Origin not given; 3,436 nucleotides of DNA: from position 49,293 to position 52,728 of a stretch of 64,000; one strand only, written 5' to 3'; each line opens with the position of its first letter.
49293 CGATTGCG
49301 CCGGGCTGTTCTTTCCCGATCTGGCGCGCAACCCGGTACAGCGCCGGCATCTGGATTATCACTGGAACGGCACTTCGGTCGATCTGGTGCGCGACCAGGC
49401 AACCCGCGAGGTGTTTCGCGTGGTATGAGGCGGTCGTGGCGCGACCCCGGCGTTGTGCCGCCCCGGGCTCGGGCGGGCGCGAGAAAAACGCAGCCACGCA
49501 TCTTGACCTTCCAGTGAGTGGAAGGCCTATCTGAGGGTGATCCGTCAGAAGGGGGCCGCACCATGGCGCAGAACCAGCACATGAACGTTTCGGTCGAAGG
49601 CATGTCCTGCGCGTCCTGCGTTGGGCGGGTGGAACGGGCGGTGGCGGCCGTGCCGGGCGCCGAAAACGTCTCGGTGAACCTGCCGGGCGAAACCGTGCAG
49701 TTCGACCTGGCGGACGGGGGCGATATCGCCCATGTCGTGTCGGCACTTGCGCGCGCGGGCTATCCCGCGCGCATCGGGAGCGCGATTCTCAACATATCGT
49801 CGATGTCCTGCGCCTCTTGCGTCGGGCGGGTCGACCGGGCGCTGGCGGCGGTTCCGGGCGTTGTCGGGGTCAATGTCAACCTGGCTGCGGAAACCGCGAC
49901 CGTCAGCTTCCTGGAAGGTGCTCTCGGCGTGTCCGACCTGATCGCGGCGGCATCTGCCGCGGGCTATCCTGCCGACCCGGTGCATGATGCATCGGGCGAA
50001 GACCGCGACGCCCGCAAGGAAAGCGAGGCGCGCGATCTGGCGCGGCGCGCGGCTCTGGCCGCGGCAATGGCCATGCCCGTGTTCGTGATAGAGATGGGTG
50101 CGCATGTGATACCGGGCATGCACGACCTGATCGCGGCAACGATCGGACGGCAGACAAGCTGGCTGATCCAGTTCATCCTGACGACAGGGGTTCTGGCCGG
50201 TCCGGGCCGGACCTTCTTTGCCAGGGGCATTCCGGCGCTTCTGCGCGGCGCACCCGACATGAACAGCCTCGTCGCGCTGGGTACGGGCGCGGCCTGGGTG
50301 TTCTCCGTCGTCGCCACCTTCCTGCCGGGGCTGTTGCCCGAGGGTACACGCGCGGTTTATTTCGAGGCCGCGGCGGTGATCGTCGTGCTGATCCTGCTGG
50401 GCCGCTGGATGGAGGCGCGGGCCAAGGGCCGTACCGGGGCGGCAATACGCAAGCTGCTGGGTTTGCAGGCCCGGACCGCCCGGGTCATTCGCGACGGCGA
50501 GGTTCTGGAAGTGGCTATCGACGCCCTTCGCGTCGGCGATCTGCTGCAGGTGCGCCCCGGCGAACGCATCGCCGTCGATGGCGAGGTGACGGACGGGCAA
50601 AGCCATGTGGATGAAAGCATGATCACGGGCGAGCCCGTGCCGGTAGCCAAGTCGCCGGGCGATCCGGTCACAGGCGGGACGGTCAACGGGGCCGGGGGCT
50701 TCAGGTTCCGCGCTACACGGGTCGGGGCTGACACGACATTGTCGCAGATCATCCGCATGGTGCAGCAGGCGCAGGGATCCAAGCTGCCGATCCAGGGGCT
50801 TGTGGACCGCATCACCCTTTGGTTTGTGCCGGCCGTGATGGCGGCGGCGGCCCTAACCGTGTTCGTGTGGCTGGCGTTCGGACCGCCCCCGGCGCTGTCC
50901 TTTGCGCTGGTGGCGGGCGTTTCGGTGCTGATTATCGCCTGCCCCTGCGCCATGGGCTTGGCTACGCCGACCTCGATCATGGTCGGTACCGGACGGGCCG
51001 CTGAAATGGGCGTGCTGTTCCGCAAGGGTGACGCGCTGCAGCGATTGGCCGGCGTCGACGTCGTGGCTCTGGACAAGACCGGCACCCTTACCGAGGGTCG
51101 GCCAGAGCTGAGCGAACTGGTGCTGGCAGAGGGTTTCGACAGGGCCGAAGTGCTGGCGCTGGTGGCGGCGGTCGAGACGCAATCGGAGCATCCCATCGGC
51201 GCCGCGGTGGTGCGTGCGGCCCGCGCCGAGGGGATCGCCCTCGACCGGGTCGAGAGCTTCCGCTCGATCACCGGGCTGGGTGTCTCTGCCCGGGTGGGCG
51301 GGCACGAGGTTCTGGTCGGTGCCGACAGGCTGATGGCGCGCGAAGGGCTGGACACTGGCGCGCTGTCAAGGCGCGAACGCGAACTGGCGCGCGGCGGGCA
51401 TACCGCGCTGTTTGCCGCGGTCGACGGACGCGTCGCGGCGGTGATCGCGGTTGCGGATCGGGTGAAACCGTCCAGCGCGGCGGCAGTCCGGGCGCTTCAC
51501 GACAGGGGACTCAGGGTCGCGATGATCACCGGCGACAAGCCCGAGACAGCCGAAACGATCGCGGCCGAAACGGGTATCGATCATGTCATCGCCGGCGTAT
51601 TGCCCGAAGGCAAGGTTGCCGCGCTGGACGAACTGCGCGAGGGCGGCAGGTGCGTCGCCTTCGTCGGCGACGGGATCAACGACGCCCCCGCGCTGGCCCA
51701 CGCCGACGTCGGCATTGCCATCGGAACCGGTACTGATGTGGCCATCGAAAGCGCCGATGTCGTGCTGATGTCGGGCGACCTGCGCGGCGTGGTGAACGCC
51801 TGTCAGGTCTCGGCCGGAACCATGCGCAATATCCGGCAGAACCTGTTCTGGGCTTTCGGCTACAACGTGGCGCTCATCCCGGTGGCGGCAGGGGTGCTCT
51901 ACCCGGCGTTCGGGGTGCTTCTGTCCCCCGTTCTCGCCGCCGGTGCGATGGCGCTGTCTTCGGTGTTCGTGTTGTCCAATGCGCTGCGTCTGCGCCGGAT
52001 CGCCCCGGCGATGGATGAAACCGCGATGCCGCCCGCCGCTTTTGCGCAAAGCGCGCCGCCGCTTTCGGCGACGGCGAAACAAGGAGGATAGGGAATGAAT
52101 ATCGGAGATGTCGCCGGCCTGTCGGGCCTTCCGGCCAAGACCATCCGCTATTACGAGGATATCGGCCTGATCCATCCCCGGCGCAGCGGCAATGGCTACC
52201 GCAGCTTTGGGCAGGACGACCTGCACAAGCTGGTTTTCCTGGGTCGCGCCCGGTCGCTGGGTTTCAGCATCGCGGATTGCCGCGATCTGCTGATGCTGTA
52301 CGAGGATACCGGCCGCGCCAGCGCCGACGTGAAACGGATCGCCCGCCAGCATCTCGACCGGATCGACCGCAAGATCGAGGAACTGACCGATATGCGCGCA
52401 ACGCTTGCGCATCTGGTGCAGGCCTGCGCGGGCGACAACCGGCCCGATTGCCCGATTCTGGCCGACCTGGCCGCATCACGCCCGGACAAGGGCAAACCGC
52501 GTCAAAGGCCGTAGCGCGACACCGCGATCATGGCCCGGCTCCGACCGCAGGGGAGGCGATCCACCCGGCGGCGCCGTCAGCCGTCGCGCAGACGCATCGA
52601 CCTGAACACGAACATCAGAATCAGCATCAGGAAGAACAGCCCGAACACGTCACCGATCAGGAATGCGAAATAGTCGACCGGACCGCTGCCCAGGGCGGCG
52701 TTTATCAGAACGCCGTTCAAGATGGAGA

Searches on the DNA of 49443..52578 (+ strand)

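Call 52: search_dna_similar(query=window:49443-52578:+, collection=plasmids, mode=distant, max_rows=12)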
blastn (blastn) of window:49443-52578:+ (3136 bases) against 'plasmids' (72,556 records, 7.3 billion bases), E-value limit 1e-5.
Records with a match: 2160; places in all: 3137; records where one place covers at least 80% of the query: 139.
Best place of each record, by identity: 90-95% 1; 80-90% 190; 60-80% 1969.
By first word of the organism name: Escherichia 215; Rhizobium 166; Ralstonia 140; Sinorhizobium 117; Salmonella 93; Acinetobacter 90; Rhodococcus 67; Pseudosulfitobacter 66; Klebsiella 52; Deinococcus 49; and 271 more.
By predicted mobility (MOB-suite, as given by PLSDB): non-mobilizable 986; mobilizable 591; conjugative 583.
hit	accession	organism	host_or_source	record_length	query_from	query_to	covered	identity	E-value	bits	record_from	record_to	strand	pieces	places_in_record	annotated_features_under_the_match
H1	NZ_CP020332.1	Martelella mediterranea DSM 17316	-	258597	159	3032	92%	75.7%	0e+0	1975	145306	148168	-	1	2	heavy metal translocating P-type ATPase | cueR: Cu(I)-responsive transcriptional regulator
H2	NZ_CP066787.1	Martelella lutilitoris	single cell,cold seep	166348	159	3032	92%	75.6%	0e+0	1970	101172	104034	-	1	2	heavy metal translocating P-type ATPase | cueR: Cu(I)-responsive transcriptional regulator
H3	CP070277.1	Dysgonomonadaceae bacterium zrk40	single cell,cold seep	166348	159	3032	92%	75.6%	0e+0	1970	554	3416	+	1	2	copper-translocating P-type ATPase | cueR: Cu(I)-responsive transcriptional regulator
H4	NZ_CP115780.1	Paracoccus aerodenitrificans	cell culture,sediment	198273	159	3032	92%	75.5%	0e+0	1972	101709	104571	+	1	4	heavy metal translocating P-type ATPase | cueR: Cu(I)-responsive transcriptional regulator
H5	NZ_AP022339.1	Mameliella alba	-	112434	60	3017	94%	72.8%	0e+0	1640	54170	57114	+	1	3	heavy metal translocating P-type ATPase | cueR: Cu(I)-responsive transcriptional regulator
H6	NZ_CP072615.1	Sulfitobacter sp. CB2047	-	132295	159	3029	92%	74.6%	0e+0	1811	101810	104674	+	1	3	heavy metal translocating P-type ATPase | cueR: Cu(I)-responsive transcriptional regulator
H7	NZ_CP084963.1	Sulfitobacter pontiacus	cell culture,Seawater from the North ...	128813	159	3029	92%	74.6%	0e+0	1811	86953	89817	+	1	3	heavy metal translocating P-type ATPase | cueR: Cu(I)-responsive transcriptional regulator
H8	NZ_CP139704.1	Sulfitobacter pontiacus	Bacterial Culture,hydrothermal vent ...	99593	159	3029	92%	74.6%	0e+0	1811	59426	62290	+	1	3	heavy metal translocating P-type ATPase | cueR: Cu(I)-responsive transcriptional regulator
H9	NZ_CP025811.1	Sulfitobacter sp. SK025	Marine surface water,North Sea (surface ...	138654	159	3029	92%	74.6%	0e+0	1812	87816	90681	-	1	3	heavy metal translocating P-type ATPase | cueR: Cu(I)-responsive transcriptional regulator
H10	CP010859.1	Marinovum algicola DG 898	-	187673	160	3030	92%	74.4%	0e+0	1804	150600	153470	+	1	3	copper-(or silver)-translocating P-type ATPase | Cu(I)-responsive transcriptional regulator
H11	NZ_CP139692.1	Limimaricola variabilis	Bacterial Culture,hydrothermal vent ...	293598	151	3041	92%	73.8%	0e+0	1721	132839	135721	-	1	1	heavy metal translocating P-type ATPase | cueR: Cu(I)-responsive transcriptional regulator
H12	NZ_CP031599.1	Roseovarius indicus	pure culture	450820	159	3032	92%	74.2%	0e+0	1832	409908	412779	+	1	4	heavy metal translocating P-type ATPase | cueR: Cu(I)-responsive transcriptional regulator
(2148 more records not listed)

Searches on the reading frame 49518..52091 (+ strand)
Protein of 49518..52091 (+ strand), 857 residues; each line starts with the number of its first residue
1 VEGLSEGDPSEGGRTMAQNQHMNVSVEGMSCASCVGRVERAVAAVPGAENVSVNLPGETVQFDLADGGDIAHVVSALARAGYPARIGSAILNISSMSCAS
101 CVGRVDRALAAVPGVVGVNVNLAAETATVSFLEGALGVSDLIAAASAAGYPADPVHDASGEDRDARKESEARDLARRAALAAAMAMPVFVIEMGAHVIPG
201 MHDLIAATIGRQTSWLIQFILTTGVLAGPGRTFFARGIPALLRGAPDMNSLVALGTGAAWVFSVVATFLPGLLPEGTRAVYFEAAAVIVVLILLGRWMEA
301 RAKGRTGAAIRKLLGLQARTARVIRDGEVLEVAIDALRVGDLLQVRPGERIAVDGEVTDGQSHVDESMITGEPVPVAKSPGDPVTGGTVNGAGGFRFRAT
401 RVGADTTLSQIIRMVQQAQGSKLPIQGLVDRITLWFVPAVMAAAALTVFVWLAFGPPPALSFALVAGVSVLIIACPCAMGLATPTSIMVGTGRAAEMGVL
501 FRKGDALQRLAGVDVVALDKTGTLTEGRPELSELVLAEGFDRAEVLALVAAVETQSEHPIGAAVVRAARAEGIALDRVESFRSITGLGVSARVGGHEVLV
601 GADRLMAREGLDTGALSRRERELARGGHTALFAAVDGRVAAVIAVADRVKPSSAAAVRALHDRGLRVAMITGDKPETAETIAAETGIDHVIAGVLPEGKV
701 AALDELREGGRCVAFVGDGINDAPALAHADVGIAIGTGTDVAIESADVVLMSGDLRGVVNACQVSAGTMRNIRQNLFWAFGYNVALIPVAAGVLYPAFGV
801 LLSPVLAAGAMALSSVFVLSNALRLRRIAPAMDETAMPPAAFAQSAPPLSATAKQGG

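Call 12: search_protein_families(library=pfam, proteins=[window:49518-52091:+])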
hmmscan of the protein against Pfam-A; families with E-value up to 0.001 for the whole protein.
window:49518-52091:+ (857 aa): 5 families
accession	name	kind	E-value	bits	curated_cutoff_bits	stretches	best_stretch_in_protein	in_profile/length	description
PF00122.25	E1-E2_ATPase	-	1.7e-58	197.6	28.1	1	316-496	2-180/181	E1-E2 ATPase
PF00702.32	Hydrolase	-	6.8e-35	121.6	26.4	1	513-730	1-191/191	haloacid dehalogenase-like hydrolase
PF00403.32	HMA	-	1.3e-26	93.2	24.8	2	91-150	2-61/62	Heavy-metal-associated domain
PF08282.18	Hydrolase_3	-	7.5e-07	29.6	20.9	1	713-761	206-254/255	haloacid dehalogenase-like hydrolase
PF12710.13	HAD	-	2.5e-05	25.2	27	1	629-726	59-188/189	haloacid dehalogenase-like hydrolase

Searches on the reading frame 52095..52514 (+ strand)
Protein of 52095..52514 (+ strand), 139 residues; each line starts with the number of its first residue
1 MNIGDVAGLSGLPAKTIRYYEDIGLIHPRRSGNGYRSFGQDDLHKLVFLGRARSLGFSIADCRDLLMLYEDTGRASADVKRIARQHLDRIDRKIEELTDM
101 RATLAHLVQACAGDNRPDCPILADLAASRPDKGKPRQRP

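Call 12: search_protein_families(library=pfam, proteins=[window:52095-52514:+])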
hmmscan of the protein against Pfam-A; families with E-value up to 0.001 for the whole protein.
window:52095-52514:+ (139 aa): 3 families
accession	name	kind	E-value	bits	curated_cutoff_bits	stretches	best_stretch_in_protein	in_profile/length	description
PF09278.17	MerR-DNA-bind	-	6.5e-20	72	25.4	1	43-107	1-65/65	MerR, DNA binding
PF13411.12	MerR_1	-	2.3e-17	63.3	21.6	1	1-66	1-66/69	MerR HTH family regulatory protein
PF00376.29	MerR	-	2.9e-15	56.2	28.2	1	2-38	1-38/38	MerR family regulatory protein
